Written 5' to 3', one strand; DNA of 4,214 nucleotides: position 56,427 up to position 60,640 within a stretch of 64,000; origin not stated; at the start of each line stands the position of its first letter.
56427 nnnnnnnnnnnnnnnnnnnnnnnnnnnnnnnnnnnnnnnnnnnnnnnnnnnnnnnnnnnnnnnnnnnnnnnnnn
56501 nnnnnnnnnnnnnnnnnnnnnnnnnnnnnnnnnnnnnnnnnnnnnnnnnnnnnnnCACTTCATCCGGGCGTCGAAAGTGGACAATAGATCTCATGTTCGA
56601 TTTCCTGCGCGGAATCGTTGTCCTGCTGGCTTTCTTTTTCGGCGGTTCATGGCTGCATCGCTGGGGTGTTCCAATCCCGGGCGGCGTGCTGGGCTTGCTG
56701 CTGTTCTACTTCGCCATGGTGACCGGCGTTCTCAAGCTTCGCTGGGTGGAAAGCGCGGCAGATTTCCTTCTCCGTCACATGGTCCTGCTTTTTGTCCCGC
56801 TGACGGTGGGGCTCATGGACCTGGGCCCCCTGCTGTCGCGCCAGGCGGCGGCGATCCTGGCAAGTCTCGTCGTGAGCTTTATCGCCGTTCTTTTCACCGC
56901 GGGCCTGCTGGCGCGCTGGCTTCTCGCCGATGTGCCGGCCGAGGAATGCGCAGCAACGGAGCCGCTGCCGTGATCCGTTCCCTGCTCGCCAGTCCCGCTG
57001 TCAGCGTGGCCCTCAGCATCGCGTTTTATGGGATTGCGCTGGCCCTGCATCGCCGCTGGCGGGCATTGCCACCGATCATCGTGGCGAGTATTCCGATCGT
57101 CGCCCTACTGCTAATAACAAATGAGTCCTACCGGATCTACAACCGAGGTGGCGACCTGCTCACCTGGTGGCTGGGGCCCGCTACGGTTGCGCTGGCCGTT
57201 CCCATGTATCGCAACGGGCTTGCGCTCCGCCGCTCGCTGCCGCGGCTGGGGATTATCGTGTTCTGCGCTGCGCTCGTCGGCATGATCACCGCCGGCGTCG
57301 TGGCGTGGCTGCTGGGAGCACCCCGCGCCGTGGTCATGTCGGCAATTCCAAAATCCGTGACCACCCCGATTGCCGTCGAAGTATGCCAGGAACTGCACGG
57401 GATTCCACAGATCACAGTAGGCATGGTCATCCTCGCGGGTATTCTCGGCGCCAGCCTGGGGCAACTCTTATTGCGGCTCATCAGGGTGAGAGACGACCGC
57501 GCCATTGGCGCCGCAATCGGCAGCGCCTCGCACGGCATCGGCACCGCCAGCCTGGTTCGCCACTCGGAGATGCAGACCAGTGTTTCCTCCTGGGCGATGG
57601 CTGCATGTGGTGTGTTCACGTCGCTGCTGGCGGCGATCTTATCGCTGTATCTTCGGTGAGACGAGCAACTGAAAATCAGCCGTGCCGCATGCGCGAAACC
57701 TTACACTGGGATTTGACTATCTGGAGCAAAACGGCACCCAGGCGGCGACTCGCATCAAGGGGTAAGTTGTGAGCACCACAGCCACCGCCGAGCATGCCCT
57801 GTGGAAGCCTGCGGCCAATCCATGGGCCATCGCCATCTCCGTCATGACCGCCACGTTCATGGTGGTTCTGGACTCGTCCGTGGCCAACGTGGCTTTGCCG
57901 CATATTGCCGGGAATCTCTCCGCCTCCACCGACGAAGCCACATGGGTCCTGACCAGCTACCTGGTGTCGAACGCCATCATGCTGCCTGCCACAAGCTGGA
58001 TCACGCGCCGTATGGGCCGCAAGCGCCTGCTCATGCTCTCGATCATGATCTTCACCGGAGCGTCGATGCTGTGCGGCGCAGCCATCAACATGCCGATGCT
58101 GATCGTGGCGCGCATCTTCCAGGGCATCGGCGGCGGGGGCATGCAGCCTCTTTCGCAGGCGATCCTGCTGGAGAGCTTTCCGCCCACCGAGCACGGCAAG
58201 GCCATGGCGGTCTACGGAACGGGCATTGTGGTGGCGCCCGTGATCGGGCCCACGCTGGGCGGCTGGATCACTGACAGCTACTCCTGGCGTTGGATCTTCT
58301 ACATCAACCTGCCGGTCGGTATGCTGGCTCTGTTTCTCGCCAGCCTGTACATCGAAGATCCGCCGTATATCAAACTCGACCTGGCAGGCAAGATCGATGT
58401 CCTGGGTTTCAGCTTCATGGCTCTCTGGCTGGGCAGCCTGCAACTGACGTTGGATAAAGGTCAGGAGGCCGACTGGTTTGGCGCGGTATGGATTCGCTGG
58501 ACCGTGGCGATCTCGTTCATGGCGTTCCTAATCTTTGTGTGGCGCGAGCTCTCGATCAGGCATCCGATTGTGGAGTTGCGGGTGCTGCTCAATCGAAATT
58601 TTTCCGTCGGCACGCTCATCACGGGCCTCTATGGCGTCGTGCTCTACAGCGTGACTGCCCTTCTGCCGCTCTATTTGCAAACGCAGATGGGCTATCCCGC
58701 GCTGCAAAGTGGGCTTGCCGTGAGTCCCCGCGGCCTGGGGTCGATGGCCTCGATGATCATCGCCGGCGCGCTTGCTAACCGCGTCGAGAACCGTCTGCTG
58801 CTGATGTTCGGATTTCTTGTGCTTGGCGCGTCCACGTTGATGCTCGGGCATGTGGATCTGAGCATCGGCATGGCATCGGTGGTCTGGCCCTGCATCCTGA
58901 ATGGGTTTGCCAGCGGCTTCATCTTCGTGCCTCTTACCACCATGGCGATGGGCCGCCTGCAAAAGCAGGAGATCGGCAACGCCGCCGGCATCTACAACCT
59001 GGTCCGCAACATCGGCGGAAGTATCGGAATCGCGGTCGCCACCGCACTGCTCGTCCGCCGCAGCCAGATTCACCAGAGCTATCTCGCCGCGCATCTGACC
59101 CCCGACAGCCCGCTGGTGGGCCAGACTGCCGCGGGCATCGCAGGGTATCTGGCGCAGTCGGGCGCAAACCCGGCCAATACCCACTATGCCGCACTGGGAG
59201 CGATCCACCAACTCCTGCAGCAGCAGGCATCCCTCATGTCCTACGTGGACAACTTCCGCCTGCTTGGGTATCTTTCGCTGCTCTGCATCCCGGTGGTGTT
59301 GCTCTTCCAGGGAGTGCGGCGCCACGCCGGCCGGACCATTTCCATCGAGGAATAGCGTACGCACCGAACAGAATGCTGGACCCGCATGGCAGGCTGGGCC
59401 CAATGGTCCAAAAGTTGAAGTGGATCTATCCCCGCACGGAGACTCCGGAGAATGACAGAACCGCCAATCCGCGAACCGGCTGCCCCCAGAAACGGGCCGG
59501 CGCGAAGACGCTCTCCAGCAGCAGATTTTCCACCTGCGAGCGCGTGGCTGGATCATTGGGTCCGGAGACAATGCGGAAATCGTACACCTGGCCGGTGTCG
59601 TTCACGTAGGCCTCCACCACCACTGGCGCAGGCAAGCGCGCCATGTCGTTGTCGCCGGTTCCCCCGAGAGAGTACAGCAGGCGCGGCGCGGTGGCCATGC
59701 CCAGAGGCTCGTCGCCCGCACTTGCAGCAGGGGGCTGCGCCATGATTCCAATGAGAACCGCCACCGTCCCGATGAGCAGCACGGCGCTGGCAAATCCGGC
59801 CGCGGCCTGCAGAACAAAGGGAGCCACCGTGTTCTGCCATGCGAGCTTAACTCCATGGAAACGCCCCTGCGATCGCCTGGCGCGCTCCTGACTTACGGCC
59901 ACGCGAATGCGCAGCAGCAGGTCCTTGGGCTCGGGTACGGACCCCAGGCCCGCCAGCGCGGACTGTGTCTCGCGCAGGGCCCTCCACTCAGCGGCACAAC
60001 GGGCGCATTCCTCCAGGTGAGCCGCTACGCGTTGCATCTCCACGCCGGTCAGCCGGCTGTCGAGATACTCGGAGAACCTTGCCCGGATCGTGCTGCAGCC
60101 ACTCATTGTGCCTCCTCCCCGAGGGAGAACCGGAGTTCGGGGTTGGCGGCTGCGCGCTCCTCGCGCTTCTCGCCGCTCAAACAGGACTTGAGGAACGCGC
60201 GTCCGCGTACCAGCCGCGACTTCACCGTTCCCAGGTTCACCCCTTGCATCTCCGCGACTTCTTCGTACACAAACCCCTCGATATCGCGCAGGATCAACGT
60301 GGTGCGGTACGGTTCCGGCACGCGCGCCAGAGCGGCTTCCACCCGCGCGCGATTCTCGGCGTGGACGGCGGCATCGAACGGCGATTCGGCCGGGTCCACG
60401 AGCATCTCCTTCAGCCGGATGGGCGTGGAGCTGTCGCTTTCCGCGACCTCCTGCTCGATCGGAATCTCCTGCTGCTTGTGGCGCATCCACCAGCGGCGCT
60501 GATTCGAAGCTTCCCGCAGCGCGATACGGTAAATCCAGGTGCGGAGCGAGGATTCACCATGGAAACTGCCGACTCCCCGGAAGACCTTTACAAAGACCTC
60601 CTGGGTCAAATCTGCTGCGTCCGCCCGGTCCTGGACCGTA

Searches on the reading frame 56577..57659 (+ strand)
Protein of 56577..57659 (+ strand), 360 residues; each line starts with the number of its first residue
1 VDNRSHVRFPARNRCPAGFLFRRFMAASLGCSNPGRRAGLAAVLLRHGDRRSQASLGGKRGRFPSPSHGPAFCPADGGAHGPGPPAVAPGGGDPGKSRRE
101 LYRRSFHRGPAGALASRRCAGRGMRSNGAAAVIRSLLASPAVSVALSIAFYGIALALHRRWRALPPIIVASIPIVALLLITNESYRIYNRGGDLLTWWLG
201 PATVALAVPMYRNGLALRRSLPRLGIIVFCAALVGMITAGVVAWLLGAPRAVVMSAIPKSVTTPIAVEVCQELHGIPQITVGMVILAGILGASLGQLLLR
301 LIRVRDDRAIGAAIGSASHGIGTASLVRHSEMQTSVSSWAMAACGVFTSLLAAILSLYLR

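Call 70: search_protein_families(library=pfam, proteins=[window:56577-57659:+], max_evalue=0.00001)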
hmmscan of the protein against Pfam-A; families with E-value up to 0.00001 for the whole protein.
window:56577-57659:+ (360 aa): 1 family
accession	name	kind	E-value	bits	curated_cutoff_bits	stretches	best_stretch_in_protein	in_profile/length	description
PF04172.21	LrgB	-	5.2e-63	212.7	25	1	147-355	1-211/214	LrgB-like family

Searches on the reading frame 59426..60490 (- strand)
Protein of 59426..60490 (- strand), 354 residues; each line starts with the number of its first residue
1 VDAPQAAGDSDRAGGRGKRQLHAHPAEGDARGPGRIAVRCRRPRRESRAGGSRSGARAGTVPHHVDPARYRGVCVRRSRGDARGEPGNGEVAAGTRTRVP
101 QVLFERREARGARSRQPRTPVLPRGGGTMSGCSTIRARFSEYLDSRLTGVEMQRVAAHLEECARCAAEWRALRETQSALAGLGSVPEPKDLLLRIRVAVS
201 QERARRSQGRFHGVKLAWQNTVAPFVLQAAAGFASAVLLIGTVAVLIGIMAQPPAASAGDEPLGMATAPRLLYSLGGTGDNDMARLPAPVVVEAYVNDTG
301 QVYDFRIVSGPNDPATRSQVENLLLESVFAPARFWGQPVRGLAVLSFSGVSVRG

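Call 70: search_protein_families(library=pfam, proteins=[window:59426-60490:-], max_evalue=0.00001)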
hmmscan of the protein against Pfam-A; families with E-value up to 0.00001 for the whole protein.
window:59426-60490:- (354 aa): 1 family
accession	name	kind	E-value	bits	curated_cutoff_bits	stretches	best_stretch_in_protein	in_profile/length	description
PF13490.11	zf-HC2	-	1.5e-09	38.2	22.2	1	132-166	1-35/35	Putative zinc-finger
